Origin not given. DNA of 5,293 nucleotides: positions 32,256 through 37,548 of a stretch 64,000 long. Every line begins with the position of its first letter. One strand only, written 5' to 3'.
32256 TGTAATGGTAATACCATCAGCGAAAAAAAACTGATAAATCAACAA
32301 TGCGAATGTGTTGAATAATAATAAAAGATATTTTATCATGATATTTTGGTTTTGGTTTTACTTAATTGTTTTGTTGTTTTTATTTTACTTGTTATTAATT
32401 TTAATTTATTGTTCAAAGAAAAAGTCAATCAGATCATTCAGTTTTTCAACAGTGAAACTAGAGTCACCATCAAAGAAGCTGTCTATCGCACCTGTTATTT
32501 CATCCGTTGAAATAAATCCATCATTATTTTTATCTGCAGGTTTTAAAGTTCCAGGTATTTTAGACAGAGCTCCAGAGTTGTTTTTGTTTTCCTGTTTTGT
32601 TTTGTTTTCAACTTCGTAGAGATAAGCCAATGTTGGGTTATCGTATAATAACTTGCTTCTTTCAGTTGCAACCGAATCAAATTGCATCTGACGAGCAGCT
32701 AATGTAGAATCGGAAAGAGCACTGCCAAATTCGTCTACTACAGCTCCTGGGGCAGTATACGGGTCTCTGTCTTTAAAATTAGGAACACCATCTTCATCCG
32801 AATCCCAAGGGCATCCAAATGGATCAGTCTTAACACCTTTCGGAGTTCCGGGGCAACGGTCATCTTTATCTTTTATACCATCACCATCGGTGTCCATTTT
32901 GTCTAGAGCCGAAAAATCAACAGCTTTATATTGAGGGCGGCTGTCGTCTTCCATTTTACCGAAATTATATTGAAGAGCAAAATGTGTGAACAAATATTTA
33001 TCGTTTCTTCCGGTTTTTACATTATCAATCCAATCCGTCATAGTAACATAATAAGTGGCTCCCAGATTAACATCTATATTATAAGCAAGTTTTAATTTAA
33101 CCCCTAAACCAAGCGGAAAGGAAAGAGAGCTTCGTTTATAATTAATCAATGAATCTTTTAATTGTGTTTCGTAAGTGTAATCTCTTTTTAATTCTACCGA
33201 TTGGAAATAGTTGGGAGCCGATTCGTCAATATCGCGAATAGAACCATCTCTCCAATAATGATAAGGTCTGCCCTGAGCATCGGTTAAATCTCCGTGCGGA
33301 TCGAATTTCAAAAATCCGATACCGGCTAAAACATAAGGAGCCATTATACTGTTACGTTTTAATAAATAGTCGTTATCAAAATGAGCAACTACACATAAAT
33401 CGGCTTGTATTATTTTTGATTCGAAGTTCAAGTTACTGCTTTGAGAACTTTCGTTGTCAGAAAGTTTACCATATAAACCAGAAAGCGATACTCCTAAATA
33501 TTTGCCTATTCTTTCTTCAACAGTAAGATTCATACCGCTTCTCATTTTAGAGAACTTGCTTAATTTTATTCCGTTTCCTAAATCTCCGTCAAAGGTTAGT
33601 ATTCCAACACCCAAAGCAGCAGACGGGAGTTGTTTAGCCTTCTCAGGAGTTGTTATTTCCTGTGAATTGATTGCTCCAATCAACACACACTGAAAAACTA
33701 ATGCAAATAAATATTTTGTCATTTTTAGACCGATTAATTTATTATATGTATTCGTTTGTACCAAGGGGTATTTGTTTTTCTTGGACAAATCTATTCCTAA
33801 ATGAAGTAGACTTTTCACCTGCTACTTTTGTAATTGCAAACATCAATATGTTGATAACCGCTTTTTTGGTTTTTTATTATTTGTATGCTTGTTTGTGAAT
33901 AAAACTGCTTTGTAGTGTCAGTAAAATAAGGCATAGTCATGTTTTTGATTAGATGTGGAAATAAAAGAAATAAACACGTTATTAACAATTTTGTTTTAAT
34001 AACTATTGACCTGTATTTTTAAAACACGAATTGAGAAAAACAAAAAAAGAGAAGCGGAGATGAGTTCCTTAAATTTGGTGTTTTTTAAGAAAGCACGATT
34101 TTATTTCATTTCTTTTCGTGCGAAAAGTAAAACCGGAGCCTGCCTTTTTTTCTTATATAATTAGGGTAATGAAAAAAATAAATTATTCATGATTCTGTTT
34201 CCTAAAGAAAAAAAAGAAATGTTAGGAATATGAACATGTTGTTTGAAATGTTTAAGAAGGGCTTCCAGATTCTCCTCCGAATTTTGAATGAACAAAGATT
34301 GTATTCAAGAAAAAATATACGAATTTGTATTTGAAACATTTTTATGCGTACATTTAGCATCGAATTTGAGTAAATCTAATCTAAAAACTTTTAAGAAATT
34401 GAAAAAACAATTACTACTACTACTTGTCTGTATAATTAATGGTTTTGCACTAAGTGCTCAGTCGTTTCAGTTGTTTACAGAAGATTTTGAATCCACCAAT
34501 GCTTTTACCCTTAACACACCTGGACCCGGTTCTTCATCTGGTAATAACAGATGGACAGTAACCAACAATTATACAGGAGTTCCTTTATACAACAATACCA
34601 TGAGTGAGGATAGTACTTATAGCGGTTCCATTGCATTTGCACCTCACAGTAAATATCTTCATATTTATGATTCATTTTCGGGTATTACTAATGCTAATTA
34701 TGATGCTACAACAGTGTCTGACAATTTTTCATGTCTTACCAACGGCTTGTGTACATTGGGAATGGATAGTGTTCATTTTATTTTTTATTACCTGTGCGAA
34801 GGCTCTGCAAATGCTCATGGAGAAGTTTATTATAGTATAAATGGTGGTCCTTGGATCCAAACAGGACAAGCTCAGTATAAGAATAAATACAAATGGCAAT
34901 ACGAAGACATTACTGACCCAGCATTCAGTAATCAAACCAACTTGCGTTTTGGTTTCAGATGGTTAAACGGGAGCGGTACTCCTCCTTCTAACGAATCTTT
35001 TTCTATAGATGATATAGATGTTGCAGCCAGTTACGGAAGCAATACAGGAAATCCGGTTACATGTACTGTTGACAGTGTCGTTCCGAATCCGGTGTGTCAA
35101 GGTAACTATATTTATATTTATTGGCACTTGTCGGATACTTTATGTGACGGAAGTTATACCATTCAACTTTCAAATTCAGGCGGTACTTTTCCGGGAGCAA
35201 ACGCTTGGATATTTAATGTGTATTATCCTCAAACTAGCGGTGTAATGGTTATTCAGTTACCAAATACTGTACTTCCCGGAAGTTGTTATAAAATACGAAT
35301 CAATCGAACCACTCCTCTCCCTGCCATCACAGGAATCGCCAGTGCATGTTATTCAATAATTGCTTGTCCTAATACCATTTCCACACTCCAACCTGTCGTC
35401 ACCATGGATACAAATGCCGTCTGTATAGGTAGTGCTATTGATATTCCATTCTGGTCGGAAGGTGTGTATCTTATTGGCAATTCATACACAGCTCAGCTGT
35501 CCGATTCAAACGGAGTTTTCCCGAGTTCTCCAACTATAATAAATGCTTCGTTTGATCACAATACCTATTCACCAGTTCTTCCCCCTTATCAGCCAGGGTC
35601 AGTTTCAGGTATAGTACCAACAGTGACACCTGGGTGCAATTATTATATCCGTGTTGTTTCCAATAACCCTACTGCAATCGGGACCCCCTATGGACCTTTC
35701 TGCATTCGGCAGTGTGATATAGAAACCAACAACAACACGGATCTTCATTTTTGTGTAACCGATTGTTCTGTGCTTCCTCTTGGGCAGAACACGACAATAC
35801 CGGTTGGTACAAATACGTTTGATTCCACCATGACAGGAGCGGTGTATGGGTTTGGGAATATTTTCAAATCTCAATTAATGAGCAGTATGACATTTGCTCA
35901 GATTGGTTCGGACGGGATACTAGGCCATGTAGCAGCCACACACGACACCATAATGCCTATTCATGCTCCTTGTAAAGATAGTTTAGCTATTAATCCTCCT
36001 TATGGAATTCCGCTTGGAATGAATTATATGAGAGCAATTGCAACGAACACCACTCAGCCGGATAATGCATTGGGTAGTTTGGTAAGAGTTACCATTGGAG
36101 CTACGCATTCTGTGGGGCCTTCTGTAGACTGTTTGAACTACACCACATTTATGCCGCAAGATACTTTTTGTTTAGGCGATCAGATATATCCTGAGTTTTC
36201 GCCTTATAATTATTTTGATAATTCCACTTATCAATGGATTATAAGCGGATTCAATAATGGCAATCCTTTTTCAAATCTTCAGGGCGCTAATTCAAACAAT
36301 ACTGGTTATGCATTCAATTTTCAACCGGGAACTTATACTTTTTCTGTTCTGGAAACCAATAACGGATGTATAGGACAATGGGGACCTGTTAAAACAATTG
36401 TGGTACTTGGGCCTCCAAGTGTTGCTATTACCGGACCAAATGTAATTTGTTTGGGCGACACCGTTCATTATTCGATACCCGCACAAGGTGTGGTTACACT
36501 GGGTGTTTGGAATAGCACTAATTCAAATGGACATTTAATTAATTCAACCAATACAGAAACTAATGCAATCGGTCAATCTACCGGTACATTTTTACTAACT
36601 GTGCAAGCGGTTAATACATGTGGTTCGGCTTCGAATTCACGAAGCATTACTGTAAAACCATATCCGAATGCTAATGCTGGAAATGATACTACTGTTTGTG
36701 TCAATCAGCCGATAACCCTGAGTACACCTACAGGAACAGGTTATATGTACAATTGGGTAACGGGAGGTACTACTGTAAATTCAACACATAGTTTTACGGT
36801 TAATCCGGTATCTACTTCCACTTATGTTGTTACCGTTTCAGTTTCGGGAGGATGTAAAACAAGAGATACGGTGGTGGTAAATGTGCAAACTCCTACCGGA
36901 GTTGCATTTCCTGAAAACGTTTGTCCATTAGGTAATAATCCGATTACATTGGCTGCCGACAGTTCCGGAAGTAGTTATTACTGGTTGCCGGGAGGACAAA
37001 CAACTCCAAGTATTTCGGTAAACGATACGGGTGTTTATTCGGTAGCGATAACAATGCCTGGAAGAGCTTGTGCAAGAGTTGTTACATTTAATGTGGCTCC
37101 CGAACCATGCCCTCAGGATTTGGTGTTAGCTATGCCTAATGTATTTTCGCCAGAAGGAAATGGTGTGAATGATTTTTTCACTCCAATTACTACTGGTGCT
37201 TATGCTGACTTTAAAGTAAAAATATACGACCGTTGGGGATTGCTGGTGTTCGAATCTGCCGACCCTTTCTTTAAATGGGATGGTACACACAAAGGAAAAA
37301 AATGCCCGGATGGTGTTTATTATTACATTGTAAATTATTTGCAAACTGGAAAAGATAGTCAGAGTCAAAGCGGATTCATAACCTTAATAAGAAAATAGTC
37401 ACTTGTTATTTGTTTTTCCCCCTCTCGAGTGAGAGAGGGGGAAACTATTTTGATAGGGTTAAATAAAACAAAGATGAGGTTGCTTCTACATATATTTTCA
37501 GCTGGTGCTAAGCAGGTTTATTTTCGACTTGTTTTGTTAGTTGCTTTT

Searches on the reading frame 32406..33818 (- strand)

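Call 46: search_protein_families(library=pfam, proteins=[window:32406-33818:-], max_evalue=0.001)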
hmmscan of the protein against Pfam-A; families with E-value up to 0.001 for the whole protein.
window:32406-33818:- (470 aa): 4 families
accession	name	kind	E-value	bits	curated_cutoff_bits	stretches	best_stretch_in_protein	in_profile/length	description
PF13505.12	OMP_b-brl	-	6.9e-10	39.8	28.7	1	65-269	22-158/175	Outer membrane protein beta-barrel domain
PF02412.23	TSP_3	-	5.8e-06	26.3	25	0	309-327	15-33/36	Thrombospondin type 3 repeat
PF19573.5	DUF6089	-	5.9e-05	23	23.2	0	220-287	138-218/226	Domain of unknown function (DUF6089)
PF13202.12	EF-hand_5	-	0.00055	19.7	25.9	0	428-440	8-20/25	EF hand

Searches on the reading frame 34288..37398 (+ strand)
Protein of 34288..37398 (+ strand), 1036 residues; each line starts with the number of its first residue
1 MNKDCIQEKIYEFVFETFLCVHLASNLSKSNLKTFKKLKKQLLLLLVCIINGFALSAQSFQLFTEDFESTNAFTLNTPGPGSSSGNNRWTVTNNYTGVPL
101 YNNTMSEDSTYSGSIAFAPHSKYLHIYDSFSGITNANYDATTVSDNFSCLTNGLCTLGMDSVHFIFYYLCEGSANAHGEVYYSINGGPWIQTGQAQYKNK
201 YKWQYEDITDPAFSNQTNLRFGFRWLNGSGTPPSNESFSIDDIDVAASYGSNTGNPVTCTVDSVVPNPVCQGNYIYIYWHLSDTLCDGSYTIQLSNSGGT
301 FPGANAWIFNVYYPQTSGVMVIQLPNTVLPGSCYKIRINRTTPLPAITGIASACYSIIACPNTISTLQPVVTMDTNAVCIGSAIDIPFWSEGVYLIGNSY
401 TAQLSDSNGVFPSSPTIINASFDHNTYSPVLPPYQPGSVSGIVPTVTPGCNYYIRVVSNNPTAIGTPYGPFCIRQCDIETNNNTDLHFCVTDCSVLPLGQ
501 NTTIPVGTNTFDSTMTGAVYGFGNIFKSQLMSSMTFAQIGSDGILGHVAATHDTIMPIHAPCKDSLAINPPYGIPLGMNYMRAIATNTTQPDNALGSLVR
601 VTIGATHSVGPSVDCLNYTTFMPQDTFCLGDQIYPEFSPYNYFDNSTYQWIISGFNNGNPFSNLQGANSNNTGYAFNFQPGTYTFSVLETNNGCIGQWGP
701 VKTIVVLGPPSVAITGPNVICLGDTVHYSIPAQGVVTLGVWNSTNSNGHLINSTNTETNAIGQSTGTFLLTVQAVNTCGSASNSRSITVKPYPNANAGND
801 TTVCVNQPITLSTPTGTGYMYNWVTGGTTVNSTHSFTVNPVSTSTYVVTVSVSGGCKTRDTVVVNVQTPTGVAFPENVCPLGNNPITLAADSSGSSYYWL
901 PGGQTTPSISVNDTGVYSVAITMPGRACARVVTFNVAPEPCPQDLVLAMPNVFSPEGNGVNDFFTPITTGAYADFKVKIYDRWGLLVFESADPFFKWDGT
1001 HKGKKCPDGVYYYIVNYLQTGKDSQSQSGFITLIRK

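Call 12: search_protein_families(library=pfam, proteins=[window:34288-37398:+], max_evalue=0.1)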
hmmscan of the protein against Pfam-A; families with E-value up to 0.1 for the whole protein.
window:34288-37398:+ (1036 aa): 3 families
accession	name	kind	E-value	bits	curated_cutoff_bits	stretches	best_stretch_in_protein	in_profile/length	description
PF13585.12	CHU_C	-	2.1e-21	76.3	27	1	948-1033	2-86/86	CHU_C Type IX secretion signal domain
PF19081.6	Ig_7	-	2.8e-06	27.9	27.3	2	795-866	3-82/84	Ig-like domain CHU_C associated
PF21471.3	Reelin_subrepeat-B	-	0.055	13.7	27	0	158-244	36-125/127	Reelin subrepeat B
